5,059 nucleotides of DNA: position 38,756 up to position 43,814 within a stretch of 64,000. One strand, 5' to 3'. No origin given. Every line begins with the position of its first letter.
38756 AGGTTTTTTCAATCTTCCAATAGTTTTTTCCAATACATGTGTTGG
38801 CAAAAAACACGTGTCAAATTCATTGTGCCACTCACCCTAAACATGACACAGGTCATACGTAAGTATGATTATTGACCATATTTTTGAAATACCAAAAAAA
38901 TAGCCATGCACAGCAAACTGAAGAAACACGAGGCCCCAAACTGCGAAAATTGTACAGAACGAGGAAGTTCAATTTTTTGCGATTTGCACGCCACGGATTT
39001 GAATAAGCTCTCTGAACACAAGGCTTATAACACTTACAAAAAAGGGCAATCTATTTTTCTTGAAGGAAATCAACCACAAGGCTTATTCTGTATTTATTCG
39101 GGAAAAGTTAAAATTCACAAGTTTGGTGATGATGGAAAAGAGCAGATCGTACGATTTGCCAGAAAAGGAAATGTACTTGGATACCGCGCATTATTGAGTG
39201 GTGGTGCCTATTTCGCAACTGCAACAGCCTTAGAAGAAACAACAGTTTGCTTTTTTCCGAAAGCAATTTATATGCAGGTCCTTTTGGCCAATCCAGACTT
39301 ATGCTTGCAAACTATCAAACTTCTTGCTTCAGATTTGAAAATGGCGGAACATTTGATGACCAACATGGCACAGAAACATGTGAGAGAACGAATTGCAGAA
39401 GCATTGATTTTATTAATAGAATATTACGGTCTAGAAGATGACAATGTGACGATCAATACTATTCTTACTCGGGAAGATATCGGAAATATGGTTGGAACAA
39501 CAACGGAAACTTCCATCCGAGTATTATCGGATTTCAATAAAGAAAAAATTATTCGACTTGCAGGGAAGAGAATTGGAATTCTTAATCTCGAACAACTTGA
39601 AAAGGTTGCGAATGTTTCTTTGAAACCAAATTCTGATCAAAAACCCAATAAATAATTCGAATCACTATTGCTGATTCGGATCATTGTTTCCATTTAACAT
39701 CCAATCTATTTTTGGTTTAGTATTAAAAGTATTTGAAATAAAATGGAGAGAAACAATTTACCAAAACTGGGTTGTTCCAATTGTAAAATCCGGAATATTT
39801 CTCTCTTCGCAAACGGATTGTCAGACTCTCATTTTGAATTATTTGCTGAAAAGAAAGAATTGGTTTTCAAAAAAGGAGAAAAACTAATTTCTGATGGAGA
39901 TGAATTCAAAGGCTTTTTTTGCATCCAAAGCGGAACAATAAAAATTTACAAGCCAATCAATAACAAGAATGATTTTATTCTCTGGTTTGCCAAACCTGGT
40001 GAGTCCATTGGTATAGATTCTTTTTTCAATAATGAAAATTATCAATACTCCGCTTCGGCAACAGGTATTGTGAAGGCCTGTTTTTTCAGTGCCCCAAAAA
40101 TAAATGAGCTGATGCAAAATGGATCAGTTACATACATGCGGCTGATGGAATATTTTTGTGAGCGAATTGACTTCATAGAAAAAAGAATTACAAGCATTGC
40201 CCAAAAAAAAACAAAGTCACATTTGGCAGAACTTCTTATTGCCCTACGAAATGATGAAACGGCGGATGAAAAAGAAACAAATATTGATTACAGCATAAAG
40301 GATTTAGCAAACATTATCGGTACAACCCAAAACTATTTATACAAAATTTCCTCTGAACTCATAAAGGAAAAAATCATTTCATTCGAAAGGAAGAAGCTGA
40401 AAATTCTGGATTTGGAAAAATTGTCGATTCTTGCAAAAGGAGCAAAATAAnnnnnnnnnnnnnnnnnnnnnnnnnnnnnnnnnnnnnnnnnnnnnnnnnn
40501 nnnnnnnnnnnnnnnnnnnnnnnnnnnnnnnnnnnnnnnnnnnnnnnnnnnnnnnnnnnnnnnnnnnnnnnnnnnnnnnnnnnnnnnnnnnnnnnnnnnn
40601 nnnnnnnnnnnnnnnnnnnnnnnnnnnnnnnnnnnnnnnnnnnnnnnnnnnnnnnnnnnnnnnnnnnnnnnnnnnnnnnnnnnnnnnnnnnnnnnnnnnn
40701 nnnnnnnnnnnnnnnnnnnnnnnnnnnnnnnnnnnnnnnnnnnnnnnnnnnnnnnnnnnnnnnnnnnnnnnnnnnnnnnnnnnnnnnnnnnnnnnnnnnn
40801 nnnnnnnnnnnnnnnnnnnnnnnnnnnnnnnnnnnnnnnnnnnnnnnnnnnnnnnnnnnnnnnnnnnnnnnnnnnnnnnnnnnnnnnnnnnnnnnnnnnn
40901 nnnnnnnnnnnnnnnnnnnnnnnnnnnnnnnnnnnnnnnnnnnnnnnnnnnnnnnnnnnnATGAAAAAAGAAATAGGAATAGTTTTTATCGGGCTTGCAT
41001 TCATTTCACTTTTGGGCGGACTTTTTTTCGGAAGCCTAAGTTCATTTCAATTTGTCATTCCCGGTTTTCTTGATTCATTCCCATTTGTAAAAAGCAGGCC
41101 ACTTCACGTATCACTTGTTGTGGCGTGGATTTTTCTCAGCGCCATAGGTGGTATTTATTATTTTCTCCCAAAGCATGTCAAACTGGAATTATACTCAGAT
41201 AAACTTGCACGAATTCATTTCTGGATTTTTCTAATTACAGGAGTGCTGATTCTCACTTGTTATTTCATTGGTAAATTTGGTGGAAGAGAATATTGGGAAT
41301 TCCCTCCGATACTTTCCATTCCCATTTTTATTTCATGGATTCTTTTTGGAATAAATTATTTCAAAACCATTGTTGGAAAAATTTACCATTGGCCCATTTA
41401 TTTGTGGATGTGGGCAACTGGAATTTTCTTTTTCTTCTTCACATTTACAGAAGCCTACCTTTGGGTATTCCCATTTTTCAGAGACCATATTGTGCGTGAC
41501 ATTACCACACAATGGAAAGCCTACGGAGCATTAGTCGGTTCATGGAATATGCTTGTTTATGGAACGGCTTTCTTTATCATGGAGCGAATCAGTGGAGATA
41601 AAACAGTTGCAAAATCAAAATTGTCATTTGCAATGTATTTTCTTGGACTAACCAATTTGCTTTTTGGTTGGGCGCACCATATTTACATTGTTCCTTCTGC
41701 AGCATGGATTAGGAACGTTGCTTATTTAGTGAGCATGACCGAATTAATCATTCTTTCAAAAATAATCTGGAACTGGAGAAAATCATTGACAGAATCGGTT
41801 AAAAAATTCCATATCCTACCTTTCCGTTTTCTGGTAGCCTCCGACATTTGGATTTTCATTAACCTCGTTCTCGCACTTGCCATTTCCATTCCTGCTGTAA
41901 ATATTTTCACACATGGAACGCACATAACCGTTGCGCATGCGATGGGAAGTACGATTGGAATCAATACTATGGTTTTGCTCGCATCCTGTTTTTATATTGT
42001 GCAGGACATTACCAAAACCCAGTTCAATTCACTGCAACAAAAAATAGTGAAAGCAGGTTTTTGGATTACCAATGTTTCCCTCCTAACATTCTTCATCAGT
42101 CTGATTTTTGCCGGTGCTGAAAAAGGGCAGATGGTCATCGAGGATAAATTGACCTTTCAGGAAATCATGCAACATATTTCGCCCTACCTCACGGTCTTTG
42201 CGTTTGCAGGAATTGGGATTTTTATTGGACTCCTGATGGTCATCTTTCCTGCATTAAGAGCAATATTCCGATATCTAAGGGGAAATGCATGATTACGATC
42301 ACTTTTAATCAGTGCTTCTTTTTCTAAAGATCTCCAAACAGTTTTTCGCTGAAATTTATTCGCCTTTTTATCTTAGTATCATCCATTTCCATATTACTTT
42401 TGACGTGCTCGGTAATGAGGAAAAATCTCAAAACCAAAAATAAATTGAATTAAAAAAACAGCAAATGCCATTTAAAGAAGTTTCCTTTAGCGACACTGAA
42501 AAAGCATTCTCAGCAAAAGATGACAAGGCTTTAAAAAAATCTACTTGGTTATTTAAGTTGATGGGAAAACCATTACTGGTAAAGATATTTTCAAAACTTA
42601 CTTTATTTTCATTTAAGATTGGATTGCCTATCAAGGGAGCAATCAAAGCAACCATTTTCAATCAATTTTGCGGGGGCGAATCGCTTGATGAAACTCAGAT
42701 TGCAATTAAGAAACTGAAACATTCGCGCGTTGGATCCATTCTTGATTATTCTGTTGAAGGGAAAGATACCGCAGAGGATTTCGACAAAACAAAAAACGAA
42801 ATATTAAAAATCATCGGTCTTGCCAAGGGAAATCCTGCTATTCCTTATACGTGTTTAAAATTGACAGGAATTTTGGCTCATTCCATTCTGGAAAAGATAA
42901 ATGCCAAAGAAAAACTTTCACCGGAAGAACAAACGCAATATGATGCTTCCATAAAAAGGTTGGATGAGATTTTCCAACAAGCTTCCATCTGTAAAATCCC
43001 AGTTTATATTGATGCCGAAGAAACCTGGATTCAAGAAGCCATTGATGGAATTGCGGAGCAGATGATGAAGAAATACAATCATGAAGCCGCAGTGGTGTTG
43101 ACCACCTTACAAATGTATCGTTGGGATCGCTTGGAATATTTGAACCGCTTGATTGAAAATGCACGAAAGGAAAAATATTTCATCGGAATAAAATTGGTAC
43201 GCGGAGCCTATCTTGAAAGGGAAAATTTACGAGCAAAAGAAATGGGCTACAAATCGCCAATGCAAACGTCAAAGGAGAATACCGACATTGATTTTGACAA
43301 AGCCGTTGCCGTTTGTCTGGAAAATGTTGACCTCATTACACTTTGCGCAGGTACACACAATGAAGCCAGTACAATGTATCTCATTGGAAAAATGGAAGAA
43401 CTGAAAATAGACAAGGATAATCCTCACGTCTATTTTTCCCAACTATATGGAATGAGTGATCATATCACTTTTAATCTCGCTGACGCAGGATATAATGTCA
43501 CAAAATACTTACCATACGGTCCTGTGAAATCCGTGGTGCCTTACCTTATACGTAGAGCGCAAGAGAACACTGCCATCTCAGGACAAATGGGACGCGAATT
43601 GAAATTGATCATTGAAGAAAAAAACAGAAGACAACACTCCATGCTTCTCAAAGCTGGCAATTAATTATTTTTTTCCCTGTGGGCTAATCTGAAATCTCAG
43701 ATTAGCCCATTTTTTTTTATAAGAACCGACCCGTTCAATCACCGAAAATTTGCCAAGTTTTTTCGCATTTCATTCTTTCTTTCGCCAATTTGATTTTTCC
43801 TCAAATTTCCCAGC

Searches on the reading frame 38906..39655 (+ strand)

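Call 45: search_protein_families(library=pfam, proteins=[window:38906-39655:+])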
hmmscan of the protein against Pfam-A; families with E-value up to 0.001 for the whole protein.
window:38906-39655:+ (249 aa): 3 families
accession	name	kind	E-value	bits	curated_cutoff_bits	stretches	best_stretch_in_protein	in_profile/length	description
PF00027.35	cNMP_binding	-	1.3e-20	73.5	27.5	1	43-126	3-86/89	Cyclic nucleotide-binding domain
PF13545.12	HTH_Crp_2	-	2.1e-15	56.8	27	1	161-233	1-69/70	Crp-like helix-turn-helix domain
PF00325.26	Crp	-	3.2e-06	27.2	21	1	187-216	3-32/32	Bacterial regulatory proteins, crp family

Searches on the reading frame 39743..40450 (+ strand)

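Call 45: search_protein_families(library=pfam, proteins=[window:39743-40450:+])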
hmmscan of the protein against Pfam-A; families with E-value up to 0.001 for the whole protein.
window:39743-40450:+ (235 aa): 2 families
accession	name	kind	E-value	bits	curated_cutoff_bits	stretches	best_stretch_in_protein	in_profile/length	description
PF00027.35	cNMP_binding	-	2.8e-15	56.5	27.5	1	41-126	3-88/89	Cyclic nucleotide-binding domain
PF13545.12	HTH_Crp_2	-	1.4e-09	38.2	27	1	161-227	3-67/70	Crp-like helix-turn-helix domain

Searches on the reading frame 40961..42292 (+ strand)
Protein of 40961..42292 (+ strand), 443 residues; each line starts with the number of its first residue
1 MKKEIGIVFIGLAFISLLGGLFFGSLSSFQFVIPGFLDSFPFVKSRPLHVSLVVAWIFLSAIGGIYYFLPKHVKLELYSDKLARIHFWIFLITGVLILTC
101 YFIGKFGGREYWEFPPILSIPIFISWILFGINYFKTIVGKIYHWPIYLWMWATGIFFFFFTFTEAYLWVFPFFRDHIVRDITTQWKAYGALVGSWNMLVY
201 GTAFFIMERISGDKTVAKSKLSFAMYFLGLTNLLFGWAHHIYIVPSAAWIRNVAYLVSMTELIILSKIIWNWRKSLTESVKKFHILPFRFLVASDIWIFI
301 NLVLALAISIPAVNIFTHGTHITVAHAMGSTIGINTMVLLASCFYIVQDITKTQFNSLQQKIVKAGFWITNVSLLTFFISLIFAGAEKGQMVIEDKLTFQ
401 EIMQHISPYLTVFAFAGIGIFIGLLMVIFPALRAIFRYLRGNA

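Call 46: search_protein_families(library=pfam, proteins=[window:40961-42292:+])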
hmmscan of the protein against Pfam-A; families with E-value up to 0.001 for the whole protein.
window:40961-42292:+ (443 aa): 1 family
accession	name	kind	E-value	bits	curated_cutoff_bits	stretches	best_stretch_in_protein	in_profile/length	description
PF00115.25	COX1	-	7.6e-37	127.6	34.8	1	5-417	2-434/436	Cytochrome C and Quinol oxidase polypeptide I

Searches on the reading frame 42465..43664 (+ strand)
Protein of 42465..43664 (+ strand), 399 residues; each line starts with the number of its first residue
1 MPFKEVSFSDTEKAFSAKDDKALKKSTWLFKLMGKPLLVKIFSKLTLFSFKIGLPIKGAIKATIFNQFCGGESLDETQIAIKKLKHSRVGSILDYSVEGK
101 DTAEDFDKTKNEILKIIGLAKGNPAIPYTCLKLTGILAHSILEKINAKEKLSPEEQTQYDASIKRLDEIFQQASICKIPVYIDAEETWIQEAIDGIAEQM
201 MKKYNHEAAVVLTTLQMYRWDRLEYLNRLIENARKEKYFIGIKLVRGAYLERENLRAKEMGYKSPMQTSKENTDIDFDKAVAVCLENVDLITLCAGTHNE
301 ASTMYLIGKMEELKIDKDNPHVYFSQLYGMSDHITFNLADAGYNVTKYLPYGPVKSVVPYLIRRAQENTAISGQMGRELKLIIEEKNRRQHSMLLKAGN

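Call 46: search_protein_families(library=pfam, proteins=[window:42465-43664:+])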
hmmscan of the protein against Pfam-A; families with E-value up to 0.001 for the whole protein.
window:42465-43664:+ (399 aa): 1 family
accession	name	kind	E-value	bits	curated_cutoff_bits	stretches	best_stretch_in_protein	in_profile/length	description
PF01619.24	Pro_dh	-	4.6e-76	256.4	27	1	80-376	4-277/278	Proline dehydrogenase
